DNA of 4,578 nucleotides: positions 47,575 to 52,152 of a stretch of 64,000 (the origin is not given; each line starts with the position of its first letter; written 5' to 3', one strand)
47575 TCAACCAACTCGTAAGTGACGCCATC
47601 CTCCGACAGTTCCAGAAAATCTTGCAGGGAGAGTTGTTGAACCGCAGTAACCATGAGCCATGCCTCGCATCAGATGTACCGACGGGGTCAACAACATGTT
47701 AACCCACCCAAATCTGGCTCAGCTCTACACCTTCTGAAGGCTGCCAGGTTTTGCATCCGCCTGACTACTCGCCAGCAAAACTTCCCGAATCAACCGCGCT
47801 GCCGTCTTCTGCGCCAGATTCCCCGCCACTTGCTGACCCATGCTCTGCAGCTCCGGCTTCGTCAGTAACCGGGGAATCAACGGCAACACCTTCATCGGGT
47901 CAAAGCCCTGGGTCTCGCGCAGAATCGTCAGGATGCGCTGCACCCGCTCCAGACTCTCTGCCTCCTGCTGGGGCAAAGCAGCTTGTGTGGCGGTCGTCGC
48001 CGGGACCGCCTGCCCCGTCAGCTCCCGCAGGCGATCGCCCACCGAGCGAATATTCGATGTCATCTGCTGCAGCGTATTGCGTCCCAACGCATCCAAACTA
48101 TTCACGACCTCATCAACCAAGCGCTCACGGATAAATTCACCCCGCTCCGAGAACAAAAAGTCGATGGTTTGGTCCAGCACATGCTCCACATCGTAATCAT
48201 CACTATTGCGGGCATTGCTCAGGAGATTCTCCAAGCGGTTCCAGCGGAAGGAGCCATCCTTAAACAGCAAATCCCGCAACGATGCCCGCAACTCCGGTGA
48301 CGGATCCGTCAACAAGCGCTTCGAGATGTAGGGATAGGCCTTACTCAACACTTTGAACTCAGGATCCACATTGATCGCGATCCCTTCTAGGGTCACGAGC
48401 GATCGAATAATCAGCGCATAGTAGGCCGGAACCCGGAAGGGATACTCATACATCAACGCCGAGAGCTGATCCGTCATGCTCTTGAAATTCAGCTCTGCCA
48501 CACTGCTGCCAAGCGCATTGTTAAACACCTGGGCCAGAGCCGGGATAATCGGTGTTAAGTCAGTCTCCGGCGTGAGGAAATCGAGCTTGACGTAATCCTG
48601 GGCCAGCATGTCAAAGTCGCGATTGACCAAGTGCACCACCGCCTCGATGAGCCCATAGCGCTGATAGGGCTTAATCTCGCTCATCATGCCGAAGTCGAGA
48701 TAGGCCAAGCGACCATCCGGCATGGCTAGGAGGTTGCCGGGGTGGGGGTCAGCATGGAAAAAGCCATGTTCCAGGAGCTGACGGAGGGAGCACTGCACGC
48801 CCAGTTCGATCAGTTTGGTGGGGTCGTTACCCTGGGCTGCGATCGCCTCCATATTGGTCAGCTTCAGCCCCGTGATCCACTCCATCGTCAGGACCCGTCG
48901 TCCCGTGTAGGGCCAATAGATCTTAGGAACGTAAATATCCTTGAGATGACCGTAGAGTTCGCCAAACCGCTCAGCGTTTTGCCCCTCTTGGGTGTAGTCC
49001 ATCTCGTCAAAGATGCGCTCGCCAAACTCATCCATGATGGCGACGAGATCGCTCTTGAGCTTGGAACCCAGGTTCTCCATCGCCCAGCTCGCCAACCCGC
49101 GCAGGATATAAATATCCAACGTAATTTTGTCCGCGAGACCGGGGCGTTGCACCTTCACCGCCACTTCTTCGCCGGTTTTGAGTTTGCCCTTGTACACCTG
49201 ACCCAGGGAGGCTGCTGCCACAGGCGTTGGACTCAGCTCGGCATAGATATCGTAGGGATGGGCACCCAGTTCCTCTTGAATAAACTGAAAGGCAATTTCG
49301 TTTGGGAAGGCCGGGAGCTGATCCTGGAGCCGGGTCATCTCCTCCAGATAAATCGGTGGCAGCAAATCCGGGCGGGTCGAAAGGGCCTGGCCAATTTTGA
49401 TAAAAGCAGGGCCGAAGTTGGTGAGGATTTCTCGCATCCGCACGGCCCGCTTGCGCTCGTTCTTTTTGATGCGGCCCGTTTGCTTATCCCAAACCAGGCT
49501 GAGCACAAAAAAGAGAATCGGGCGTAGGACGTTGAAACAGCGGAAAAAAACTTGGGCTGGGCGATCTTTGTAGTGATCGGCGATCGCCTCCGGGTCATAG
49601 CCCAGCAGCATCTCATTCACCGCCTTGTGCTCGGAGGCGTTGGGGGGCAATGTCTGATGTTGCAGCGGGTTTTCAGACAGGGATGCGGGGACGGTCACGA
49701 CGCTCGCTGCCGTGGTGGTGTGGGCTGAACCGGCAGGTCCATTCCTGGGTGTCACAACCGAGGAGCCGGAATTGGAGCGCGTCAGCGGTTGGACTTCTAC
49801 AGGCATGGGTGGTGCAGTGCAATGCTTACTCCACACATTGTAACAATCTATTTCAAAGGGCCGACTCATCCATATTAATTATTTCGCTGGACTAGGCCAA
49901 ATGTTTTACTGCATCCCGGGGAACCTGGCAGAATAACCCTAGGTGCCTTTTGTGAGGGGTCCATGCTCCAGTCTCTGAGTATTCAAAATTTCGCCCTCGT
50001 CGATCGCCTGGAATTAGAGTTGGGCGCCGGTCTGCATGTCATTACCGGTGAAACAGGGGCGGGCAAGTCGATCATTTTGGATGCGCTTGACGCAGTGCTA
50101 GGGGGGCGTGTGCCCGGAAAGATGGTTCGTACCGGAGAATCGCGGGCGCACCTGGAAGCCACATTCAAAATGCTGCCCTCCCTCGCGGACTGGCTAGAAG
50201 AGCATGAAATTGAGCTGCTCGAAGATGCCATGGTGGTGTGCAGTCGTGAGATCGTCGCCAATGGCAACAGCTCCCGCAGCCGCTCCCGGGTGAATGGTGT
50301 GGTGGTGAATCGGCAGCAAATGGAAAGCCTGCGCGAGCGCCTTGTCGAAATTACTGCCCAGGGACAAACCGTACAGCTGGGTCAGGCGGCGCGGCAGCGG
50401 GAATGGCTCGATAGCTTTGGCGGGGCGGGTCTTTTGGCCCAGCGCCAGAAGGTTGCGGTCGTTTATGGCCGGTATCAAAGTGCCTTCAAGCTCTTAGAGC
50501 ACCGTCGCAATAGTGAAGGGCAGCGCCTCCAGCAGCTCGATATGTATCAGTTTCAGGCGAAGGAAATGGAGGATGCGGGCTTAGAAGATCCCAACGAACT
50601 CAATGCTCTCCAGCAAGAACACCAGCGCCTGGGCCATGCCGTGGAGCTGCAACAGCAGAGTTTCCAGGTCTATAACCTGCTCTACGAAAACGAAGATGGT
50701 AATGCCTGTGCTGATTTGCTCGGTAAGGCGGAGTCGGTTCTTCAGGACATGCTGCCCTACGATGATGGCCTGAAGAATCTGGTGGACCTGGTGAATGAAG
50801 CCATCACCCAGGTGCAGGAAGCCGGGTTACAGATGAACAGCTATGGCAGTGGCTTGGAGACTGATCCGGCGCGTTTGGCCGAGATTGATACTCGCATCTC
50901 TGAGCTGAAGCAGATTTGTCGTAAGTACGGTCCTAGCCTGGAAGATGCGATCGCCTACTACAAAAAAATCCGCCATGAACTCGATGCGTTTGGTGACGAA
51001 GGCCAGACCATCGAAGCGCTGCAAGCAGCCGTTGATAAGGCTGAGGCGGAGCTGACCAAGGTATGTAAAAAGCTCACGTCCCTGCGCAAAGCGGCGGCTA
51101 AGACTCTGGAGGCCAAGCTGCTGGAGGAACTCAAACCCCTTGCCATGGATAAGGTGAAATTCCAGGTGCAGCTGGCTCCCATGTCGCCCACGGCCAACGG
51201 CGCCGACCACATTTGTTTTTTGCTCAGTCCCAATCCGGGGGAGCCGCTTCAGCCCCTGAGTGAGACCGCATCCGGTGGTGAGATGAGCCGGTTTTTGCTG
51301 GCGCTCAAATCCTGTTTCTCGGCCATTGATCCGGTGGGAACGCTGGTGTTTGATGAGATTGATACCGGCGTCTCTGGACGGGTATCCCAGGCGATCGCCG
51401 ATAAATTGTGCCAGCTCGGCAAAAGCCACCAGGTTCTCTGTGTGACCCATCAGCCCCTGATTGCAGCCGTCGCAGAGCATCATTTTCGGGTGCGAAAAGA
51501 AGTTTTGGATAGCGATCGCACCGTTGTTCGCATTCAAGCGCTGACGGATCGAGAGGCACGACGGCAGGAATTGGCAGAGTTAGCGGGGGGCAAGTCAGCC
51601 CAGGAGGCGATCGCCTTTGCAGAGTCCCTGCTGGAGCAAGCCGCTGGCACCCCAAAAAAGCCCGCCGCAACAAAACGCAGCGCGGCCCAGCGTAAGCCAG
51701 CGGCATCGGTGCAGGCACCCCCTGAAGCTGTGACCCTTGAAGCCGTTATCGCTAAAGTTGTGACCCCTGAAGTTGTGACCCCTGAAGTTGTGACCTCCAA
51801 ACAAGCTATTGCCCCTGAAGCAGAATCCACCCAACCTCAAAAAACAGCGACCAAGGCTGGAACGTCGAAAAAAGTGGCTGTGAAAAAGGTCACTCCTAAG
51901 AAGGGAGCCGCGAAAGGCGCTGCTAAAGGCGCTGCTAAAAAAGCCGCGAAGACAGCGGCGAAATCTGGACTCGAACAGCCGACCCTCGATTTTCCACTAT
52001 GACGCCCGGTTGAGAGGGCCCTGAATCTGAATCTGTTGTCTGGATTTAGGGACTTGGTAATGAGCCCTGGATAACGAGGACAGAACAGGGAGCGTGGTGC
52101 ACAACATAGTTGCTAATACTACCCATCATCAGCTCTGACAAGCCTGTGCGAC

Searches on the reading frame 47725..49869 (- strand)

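Call 63: search_protein_families(library=pfam, proteins=[window:47725-49869:-], max_evalue=0.00001)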
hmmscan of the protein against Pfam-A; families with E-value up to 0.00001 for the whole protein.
window:47725-49869:- (714 aa): 1 family
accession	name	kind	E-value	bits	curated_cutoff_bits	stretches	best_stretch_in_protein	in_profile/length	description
PF03109.22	ABC1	-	3.6e-81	272.4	22.9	1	180-424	1-242/244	ABC1 atypical kinase-like domain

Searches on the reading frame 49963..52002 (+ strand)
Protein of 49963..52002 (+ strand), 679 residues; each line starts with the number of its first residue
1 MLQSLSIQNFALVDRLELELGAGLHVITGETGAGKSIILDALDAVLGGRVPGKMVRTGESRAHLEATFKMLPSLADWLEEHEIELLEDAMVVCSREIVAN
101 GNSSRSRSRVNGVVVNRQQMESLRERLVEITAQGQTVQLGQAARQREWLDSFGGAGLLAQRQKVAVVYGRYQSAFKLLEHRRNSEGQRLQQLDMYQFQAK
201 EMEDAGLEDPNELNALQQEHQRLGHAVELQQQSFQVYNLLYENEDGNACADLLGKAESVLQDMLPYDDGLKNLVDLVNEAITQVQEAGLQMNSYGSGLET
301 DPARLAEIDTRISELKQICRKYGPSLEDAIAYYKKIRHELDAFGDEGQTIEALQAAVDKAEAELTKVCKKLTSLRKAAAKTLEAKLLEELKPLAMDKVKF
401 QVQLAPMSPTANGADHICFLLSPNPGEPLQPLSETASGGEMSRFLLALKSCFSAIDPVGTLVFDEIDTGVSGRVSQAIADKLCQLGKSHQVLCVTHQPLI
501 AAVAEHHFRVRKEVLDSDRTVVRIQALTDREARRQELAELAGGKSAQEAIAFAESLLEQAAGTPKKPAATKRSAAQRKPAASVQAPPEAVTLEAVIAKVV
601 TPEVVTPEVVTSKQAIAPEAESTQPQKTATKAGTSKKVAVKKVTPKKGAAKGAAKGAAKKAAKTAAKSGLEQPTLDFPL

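Call 63: search_protein_families(library=pfam, proteins=[window:49963-52002:+], max_evalue=0.00001)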
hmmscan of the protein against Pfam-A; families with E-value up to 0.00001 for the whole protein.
window:49963-52002:+ (679 aa): 4 families
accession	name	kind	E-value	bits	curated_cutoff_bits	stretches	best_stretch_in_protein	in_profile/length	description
PF13476.12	AAA_23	-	3.6e-14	54.3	27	1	4-221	1-164/201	AAA domain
PF02463.25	SMC_N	-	4.1e-14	53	40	1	1-512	1-213/220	RecF/RecN/SMC N terminal domain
PF13304.12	AAA_21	-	4.2e-08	34.1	27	0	441-500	242-302/304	AAA domain, putative AbiEii toxin, Type IV TA system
PF13555.12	AAA_29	-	4.2e-06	26.9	27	1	2-48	1-48/61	P-loop containing region of AAA domain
